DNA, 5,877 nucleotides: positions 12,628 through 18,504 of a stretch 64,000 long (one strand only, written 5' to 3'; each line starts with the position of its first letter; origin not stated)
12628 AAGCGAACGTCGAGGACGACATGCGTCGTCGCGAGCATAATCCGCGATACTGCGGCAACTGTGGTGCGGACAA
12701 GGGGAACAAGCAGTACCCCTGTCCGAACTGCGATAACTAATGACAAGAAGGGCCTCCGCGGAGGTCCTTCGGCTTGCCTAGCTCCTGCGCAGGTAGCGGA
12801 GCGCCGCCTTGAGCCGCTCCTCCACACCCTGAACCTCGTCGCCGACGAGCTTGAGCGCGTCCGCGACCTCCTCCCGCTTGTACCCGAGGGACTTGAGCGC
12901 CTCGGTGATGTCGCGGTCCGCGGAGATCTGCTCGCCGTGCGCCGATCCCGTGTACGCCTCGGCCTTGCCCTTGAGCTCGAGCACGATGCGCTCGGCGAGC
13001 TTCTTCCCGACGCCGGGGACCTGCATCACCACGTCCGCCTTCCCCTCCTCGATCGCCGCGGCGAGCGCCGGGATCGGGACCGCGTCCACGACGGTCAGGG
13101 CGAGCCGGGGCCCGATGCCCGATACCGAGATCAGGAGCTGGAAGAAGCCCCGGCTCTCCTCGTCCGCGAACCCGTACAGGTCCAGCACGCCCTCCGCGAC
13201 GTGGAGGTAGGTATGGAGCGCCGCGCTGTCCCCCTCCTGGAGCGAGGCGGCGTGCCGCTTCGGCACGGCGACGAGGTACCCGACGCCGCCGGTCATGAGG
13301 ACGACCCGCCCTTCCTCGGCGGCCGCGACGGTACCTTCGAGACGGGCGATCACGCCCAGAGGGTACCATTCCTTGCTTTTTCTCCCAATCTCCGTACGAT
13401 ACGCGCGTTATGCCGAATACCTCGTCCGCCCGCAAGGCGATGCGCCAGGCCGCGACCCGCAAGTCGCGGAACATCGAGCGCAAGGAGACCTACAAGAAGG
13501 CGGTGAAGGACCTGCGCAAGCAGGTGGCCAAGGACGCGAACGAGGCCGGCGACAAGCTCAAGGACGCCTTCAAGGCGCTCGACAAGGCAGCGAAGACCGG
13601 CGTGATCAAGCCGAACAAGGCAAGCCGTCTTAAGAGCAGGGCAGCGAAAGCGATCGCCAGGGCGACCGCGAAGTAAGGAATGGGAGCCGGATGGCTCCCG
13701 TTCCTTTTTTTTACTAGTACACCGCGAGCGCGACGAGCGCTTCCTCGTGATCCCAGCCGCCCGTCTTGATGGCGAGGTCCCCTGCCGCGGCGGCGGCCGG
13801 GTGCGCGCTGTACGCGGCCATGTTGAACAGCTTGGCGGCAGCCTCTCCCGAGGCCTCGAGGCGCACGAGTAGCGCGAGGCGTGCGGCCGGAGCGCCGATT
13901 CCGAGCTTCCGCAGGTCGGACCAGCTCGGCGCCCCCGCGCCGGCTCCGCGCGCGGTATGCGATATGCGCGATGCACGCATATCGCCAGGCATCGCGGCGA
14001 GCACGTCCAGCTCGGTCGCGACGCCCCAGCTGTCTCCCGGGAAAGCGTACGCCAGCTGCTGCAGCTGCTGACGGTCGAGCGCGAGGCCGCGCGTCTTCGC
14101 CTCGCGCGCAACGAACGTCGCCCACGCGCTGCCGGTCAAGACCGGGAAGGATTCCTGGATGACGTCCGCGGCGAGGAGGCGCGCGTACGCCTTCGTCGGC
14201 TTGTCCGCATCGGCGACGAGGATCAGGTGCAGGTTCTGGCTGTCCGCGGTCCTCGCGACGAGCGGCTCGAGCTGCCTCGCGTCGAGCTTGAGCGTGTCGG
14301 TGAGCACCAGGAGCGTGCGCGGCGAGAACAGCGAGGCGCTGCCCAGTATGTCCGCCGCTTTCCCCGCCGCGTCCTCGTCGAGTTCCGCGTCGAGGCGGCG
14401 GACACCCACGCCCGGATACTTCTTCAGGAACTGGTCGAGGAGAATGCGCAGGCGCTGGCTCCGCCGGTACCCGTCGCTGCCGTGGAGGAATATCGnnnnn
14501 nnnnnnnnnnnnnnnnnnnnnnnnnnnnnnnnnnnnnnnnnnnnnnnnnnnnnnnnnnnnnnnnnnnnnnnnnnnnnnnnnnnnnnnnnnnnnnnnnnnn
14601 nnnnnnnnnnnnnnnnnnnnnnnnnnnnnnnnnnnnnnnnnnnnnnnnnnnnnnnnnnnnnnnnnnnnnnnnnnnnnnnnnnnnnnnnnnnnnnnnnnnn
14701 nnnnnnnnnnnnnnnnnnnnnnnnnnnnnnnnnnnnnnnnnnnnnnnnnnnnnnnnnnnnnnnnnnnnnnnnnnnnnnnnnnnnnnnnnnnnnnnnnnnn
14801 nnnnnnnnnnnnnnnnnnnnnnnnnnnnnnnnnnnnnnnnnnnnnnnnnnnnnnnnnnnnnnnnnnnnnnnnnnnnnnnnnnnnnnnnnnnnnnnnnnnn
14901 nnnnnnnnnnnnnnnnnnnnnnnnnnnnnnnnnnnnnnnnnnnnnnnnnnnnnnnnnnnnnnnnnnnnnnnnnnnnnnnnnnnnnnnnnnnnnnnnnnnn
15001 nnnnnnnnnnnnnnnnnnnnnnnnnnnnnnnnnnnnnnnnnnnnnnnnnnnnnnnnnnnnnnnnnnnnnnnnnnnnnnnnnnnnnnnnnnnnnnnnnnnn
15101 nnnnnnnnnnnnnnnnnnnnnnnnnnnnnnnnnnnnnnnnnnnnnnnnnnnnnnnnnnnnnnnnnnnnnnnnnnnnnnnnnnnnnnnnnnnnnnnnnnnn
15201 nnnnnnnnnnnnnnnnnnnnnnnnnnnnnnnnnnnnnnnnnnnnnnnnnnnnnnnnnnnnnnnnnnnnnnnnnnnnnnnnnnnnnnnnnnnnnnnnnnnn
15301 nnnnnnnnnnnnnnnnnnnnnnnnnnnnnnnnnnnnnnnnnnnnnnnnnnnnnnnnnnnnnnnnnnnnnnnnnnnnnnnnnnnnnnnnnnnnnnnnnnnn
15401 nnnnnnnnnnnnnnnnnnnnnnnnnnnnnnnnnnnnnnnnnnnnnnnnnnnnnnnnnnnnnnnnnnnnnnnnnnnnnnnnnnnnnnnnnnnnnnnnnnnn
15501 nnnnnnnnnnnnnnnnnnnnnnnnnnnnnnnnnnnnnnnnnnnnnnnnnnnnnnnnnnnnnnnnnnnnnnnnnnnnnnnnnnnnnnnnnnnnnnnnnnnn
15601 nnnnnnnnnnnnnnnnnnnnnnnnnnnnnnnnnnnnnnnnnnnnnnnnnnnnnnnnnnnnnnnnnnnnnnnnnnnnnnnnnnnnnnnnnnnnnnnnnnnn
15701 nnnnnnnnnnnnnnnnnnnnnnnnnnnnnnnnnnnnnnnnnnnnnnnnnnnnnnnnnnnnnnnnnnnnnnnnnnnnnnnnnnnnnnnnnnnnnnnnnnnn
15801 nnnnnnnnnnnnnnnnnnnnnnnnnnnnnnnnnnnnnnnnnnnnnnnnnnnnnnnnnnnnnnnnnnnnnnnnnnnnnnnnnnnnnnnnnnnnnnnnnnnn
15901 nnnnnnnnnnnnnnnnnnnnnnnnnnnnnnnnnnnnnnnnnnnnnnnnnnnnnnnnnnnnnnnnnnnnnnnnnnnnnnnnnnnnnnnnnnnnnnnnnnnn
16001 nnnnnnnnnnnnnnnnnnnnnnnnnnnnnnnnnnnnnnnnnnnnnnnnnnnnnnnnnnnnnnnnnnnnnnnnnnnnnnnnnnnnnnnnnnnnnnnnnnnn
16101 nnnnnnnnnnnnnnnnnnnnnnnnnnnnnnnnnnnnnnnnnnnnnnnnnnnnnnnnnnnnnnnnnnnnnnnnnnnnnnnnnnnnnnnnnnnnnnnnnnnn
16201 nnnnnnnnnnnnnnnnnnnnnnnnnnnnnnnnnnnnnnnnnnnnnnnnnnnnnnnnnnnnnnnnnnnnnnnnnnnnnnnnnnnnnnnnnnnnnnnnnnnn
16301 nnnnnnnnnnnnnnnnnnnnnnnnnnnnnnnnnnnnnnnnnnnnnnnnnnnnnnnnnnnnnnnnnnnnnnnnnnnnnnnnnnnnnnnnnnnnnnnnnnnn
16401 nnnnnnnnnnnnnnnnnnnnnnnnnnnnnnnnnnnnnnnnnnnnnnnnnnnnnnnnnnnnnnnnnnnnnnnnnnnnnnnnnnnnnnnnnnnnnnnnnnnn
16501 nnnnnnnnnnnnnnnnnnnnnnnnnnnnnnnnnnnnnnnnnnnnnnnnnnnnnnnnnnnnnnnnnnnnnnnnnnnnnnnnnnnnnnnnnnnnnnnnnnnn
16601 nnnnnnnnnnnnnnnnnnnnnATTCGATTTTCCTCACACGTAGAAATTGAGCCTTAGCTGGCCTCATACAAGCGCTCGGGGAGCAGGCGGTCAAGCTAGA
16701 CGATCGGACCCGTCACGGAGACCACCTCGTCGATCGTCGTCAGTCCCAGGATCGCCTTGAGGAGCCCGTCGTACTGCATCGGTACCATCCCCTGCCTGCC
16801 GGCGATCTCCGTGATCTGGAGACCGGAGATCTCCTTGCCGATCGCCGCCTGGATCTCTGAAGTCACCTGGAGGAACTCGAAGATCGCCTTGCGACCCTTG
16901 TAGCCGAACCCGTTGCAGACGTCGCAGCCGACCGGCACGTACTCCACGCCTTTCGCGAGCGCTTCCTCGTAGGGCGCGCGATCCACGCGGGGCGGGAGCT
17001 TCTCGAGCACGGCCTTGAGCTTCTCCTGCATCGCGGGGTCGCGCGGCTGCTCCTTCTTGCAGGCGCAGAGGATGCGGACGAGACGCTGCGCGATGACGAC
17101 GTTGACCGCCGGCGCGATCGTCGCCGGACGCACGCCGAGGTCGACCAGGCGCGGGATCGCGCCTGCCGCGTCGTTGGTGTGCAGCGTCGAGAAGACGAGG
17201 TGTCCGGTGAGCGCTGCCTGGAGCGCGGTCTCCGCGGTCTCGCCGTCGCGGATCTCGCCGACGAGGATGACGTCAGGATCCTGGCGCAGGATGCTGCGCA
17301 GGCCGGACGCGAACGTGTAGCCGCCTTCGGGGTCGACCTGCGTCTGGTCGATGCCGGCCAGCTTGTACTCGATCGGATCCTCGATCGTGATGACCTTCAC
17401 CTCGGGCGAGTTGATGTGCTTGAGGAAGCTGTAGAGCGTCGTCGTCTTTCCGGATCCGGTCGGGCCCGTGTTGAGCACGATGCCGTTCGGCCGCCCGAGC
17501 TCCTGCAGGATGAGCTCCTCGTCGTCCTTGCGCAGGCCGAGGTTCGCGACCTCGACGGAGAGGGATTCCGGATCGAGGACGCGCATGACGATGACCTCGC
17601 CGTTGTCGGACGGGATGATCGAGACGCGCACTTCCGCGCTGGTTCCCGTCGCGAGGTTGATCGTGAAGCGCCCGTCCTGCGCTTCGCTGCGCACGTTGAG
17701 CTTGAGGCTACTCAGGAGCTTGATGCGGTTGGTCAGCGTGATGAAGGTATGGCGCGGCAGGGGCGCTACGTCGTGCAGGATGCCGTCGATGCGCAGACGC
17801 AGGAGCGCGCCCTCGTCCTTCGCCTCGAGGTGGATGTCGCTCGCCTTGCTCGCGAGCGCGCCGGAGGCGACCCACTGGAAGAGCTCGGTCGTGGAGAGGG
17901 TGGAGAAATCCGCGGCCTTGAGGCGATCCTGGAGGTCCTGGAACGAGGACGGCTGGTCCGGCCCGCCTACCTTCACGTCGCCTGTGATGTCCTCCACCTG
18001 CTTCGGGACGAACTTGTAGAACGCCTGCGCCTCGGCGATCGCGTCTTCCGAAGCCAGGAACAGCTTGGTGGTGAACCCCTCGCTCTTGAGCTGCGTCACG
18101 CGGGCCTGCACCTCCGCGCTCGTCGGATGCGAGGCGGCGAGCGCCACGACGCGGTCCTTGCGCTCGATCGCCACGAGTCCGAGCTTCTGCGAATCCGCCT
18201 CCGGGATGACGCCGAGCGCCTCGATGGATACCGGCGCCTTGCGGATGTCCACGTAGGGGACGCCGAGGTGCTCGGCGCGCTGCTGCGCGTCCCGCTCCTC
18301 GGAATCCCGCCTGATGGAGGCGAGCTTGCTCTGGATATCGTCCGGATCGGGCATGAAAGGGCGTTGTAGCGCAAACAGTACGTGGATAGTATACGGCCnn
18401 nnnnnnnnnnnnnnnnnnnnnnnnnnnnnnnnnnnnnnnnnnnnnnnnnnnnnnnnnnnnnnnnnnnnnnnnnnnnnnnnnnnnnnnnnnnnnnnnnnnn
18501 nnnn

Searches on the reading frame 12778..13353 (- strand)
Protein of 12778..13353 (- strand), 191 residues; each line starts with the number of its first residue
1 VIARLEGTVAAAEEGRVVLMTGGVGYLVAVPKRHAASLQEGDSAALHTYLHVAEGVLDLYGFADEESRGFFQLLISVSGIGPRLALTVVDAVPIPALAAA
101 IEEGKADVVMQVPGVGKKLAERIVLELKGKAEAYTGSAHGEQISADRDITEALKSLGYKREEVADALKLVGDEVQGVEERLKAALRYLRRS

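Call 25: search_protein_families(library=pfam, proteins=[window:12778-13353:-], max_evalue=0.01)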
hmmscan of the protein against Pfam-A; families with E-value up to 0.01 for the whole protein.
window:12778-13353:- (191 aa): 6 families
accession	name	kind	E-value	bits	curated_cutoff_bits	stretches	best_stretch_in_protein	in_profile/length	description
PF01330.27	RuvA_N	-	1.8e-17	63.6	23.6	1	1-61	1-61/61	RuvA N terminal domain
PF14520.12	HHH_5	-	6.7e-15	55.8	27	1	71-128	1-56/57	Helix-hairpin-helix domain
PF07499.19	RuvA_C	-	1.4e-08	35.6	24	1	148-188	5-46/47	RuvA, C-terminal domain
PF00633.29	HHH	-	7.9e-05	22.8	24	0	110-124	14-28/30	Helix-hairpin-helix motif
PF12836.13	HHH_3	-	0.0017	18.8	27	0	107-124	14-31/65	Helix-hairpin-helix motif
PF02371.22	Transposase_20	-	0.008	17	21.3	0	107-134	2-28/87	Transposase IS116/IS110/IS902 family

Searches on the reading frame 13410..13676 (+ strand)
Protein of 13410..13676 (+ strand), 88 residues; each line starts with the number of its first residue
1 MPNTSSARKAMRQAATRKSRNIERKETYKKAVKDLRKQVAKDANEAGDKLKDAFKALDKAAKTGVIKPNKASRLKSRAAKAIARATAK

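Call 28: search_protein_families(library=pfam, proteins=[window:13410-13676:+], max_evalue=0.01)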
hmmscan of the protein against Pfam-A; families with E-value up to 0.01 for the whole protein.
window:13410-13676:+ (88 aa): 1 family
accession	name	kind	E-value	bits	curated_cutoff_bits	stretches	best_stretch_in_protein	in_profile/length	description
PF01649.23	Ribosomal_S20p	-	8.5e-19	68.4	29.5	1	2-82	1-82/83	Ribosomal protein S20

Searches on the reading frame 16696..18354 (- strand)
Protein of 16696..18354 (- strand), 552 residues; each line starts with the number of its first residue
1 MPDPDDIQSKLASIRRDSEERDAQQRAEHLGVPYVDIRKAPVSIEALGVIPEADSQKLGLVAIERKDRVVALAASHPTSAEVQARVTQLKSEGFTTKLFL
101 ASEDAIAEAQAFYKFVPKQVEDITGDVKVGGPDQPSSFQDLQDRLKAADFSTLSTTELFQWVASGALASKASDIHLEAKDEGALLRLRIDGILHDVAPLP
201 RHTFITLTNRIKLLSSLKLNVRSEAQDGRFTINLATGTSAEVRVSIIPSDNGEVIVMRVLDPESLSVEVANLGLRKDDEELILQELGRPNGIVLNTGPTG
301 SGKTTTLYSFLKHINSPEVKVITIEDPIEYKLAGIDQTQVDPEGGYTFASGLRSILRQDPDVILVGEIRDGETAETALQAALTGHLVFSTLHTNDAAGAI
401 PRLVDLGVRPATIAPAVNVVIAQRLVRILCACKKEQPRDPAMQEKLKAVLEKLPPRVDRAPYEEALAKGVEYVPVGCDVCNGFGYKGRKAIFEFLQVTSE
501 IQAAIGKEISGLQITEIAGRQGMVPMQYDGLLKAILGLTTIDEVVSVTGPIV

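Call 28: search_protein_families(library=pfam, proteins=[window:16696-18354:-], max_evalue=0.01)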
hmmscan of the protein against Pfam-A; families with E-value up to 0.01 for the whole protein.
window:16696-18354:- (552 aa): 4 families
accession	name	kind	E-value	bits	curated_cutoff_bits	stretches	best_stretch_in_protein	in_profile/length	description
PF00437.27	T2SSE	-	5.6e-110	367.9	24.9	1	158-545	11-369/370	Type II/IV secretion system protein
PF05157.20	MshEN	-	4.1e-08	33.5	23.1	1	30-109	1-79/90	MshEN domain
PF13191.12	AAA_16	-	0.0033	18.4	32.6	0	287-323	22-57/167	AAA ATPase domain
PF25199.1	nSTAND_NTPase5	-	0.0063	16.8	34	0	287-331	38-83/145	Novel STAND NTPase 5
